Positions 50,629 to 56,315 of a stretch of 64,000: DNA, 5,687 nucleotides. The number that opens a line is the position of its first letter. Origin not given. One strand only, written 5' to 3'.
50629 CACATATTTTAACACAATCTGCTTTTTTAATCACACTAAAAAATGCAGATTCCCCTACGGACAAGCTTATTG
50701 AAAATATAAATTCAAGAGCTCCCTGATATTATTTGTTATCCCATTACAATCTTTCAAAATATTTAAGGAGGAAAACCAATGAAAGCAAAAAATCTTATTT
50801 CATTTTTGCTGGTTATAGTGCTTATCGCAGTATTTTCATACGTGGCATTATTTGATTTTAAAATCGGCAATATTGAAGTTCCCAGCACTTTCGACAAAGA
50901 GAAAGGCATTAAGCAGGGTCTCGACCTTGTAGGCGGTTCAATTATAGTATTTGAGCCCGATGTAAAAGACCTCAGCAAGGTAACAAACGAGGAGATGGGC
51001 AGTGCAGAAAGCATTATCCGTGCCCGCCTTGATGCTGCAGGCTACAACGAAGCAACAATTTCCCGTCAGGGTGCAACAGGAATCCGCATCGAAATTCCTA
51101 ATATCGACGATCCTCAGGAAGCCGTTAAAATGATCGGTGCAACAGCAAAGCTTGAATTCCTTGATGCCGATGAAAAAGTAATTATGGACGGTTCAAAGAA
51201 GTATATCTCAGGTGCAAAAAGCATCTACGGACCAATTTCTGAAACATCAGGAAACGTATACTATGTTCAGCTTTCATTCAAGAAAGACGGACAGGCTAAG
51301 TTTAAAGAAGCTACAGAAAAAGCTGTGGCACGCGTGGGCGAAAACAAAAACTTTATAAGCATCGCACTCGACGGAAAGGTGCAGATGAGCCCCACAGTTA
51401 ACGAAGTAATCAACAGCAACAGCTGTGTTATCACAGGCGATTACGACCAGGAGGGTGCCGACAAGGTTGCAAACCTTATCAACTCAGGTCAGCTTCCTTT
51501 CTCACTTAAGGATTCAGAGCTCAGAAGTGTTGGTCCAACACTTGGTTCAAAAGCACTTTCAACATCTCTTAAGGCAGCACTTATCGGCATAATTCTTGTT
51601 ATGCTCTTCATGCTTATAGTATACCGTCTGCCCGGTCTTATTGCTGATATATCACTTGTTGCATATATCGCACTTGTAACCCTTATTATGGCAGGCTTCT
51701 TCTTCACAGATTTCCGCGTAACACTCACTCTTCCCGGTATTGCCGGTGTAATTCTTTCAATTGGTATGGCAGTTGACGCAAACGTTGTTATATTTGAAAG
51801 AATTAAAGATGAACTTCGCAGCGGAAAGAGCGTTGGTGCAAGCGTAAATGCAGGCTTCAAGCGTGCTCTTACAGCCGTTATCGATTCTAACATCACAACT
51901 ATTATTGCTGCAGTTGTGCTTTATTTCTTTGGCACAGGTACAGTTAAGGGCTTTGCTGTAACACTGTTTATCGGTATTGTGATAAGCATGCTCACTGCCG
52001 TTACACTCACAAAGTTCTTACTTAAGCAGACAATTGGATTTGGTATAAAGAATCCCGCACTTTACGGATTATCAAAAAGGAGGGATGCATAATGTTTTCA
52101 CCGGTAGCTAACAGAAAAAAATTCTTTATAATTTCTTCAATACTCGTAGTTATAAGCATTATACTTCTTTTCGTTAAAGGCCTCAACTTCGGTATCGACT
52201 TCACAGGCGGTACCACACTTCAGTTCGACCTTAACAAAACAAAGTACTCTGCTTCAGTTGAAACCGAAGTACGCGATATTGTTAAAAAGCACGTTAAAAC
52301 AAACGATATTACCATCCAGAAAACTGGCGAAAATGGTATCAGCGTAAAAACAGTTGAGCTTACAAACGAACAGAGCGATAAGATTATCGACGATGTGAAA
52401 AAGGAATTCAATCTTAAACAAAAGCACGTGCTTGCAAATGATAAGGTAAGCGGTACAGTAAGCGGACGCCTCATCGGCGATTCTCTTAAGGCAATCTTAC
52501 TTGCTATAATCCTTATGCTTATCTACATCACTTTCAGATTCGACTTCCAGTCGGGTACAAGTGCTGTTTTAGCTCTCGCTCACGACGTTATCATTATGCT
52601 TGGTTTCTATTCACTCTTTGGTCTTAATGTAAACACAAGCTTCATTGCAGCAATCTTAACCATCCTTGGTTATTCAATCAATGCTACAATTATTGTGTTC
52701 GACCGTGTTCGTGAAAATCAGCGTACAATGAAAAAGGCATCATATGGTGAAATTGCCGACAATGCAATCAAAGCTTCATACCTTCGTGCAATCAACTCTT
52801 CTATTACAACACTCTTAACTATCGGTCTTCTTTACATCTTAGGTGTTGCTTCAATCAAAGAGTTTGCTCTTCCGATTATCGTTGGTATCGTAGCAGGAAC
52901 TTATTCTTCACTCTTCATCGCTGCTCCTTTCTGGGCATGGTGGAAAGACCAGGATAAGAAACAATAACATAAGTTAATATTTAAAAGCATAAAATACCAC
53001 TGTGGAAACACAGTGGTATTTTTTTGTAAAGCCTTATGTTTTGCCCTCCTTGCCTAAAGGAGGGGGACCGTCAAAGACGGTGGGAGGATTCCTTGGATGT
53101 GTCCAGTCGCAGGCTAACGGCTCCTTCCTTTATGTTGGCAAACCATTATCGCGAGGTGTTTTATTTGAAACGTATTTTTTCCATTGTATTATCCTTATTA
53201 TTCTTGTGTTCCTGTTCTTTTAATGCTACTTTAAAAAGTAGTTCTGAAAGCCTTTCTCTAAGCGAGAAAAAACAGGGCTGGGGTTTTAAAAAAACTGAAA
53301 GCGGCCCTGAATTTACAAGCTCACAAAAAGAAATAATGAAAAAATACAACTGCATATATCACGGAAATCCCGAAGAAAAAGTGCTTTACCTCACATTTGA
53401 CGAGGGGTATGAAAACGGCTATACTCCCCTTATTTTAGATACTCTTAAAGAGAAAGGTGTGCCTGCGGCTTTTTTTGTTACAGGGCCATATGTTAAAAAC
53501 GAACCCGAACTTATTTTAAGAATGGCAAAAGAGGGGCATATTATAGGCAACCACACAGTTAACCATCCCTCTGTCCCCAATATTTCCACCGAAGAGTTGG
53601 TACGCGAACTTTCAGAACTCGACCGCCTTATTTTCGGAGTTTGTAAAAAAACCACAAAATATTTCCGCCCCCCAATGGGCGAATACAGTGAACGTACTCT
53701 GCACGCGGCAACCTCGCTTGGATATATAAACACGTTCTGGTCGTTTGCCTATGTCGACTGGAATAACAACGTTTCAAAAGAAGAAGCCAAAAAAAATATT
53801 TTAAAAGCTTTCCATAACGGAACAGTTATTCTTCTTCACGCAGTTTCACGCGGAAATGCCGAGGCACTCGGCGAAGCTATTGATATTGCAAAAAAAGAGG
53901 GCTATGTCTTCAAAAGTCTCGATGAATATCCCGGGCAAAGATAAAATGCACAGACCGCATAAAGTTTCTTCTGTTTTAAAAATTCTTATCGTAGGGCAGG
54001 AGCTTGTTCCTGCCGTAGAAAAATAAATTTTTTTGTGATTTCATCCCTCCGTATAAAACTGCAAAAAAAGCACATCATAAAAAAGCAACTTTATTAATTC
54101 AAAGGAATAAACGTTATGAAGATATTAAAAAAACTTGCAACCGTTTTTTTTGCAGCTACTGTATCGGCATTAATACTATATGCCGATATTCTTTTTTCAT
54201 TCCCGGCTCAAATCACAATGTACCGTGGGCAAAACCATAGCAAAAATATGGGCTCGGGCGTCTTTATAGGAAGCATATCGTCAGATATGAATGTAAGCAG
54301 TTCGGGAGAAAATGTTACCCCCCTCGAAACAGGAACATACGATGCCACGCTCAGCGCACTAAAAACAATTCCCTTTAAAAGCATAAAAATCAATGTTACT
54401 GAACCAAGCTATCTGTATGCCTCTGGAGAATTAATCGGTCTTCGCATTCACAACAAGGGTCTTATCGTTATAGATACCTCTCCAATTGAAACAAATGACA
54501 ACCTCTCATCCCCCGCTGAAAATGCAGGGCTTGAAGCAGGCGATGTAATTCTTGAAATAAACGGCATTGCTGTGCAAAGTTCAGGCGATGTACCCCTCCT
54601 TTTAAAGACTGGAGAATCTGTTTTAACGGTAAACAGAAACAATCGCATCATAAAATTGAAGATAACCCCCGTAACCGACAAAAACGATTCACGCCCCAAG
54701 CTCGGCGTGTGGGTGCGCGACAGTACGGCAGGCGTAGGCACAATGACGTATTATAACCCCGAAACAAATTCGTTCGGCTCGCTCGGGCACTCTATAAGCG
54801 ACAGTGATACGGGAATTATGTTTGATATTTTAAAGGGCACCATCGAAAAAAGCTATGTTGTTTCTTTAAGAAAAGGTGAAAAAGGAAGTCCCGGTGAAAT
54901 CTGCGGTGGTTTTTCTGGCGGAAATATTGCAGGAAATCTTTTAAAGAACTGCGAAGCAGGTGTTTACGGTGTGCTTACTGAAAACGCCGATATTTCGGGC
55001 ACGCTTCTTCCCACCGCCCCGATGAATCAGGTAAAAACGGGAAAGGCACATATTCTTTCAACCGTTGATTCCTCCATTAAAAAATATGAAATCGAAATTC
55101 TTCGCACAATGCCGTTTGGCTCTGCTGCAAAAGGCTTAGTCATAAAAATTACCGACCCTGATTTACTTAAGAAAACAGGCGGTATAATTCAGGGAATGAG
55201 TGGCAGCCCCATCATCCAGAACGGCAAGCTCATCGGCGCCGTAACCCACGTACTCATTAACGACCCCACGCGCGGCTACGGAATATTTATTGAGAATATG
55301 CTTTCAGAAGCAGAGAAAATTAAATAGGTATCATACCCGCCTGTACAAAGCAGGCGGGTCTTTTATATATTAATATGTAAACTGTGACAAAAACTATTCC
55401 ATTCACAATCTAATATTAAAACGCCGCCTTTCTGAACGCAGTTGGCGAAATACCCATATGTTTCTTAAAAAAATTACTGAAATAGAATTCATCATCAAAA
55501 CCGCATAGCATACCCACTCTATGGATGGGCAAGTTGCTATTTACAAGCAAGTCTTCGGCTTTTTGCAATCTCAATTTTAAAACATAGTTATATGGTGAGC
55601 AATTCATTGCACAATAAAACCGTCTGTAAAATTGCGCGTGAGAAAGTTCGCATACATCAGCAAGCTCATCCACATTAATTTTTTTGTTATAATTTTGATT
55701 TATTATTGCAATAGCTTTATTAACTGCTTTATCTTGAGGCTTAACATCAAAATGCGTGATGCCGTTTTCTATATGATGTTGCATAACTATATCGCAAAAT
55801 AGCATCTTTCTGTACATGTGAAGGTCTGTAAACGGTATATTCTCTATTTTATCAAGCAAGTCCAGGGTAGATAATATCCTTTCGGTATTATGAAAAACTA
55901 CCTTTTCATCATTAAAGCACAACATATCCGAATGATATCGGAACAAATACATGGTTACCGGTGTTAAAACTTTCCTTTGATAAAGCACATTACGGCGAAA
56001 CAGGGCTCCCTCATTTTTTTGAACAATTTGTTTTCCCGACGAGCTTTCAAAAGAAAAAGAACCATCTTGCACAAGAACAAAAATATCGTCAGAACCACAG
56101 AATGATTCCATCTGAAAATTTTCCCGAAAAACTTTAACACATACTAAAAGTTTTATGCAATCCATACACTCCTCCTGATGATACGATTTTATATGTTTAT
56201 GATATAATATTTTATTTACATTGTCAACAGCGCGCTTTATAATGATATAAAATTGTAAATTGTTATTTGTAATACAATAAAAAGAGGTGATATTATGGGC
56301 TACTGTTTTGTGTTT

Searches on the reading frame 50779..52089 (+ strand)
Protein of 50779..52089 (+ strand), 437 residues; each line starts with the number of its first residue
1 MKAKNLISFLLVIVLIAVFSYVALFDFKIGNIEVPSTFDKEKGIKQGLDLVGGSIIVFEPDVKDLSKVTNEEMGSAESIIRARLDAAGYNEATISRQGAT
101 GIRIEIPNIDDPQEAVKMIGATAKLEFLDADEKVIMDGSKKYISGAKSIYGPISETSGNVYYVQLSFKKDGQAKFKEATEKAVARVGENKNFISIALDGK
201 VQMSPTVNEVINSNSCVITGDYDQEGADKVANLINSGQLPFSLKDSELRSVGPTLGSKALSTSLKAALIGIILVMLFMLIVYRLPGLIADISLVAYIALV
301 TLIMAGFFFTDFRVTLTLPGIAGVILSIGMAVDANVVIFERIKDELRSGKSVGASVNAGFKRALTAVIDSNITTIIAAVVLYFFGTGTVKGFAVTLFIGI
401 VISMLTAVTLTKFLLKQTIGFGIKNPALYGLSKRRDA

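Call 87: search_protein_families(library=pfam, proteins=[window:50779-52089:+], max_evalue=0.0001)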
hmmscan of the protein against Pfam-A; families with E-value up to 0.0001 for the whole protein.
window:50779-52089:+ (437 aa): 5 families
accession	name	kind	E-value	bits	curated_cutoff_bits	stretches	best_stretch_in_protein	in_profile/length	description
PF21760.3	SecD_1st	-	1.2e-17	63.5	27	1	75-131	3-59/60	Protein translocase subunit SecDF, P1 domain, N-terminal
PF02355.23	SecD_SecF_C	-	1.3e-17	64.3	20.5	1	243-415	13-183/189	Protein export membrane protein SecD/SecF, C-terminal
PF22599.2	SecDF_P1_head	-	1.6e-15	57.4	27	1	157-240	36-113/114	SecDF, P1 head subdomain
PF03176.21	MMPL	-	3.3e-09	36.6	20.5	1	264-411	146-295/333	MMPL family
PF00873.25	ACR_tran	-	6.8e-07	27.8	28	1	258-411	328-482/1021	AcrB/AcrD/AcrF family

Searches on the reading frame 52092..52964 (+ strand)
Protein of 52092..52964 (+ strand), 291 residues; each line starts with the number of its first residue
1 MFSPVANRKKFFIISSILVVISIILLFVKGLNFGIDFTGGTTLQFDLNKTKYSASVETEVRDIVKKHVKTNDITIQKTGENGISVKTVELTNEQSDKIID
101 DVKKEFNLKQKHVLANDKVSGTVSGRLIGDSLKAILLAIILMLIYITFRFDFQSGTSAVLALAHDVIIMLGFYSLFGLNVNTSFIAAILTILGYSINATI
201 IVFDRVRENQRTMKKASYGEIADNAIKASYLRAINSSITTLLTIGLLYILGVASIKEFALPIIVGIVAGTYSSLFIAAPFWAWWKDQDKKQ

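Call 87: search_protein_families(library=pfam, proteins=[window:52092-52964:+], max_evalue=0.0001)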
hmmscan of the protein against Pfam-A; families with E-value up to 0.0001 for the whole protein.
window:52092-52964:+ (291 aa): 2 families
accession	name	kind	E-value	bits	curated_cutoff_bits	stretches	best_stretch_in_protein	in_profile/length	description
PF02355.23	SecD_SecF_C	-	1.1e-57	195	20.5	1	110-286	12-188/189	Protein export membrane protein SecD/SecF, C-terminal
PF07549.19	Sec_GG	-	2.9e-10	39.8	20.3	1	24-50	1-27/28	SecD/SecF GG Motif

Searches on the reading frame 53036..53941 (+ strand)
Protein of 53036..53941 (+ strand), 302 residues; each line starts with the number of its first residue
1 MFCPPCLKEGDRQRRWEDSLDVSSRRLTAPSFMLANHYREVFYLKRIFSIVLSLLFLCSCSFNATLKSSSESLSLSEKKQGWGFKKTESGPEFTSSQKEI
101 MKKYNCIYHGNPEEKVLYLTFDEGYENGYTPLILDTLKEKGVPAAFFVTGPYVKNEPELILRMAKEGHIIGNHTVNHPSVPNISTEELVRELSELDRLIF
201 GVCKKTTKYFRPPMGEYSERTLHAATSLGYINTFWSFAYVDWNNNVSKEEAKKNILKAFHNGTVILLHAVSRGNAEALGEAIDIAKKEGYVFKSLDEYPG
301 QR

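Call 68: search_protein_families(library=pfam, proteins=[window:53036-53941:+], max_evalue=0.001)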
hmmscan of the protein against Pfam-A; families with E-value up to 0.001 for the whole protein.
window:53036-53941:+ (302 aa): 1 family
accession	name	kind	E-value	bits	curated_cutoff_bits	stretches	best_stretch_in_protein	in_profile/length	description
PF01522.26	Polysacc_deac_1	-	1.5e-37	128.8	23.1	1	110-230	2-121/124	Polysaccharide deacetylase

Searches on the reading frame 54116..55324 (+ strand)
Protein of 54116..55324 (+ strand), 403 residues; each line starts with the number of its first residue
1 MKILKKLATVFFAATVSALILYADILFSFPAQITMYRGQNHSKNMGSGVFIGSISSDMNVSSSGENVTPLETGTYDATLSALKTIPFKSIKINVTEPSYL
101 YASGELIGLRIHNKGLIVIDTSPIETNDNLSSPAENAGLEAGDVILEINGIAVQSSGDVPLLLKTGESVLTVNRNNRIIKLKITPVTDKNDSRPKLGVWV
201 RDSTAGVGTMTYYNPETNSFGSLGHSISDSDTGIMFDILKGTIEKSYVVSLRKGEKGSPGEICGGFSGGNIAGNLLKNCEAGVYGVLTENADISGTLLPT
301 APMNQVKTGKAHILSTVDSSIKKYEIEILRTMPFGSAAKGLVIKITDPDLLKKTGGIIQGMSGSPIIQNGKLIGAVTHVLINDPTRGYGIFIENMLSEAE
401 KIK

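Call 87: search_protein_families(library=pfam, proteins=[window:54116-55324:+], max_evalue=0.0001)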
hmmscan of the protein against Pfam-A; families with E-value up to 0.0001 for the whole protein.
window:54116-55324:+ (403 aa): 4 families
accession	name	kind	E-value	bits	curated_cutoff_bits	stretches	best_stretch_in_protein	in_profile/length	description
PF05580.18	Peptidase_S55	-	3.9e-78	262.7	25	1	195-396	4-210/210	SpoIVB peptidase S55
PF17820.7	PDZ_6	-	6.2e-09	35.9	27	1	132-164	9-41/54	PDZ domain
PF13180.12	PDZ_2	-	1.1e-06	29.3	27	1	129-179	20-74/80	PDZ domain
PF00595.29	PDZ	-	3.2e-05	24.7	23.2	0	132-155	36-59/81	PDZ domain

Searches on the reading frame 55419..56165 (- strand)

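Call 87: search_protein_families(library=pfam, proteins=[window:55419-56165:-], max_evalue=0.0001)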
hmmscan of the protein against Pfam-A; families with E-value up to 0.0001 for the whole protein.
window:55419-56165:- (249 aa): 2 families
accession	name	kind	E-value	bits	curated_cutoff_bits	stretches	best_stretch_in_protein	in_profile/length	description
PF12833.13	HTH_18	-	1.2e-18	67.6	33.6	1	168-246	1-79/80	Helix-turn-helix domain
PF00165.29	HTH_AraC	-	7.1e-14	52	26.6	1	210-246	7-42/42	Bacterial regulatory helix-turn-helix proteins, AraC family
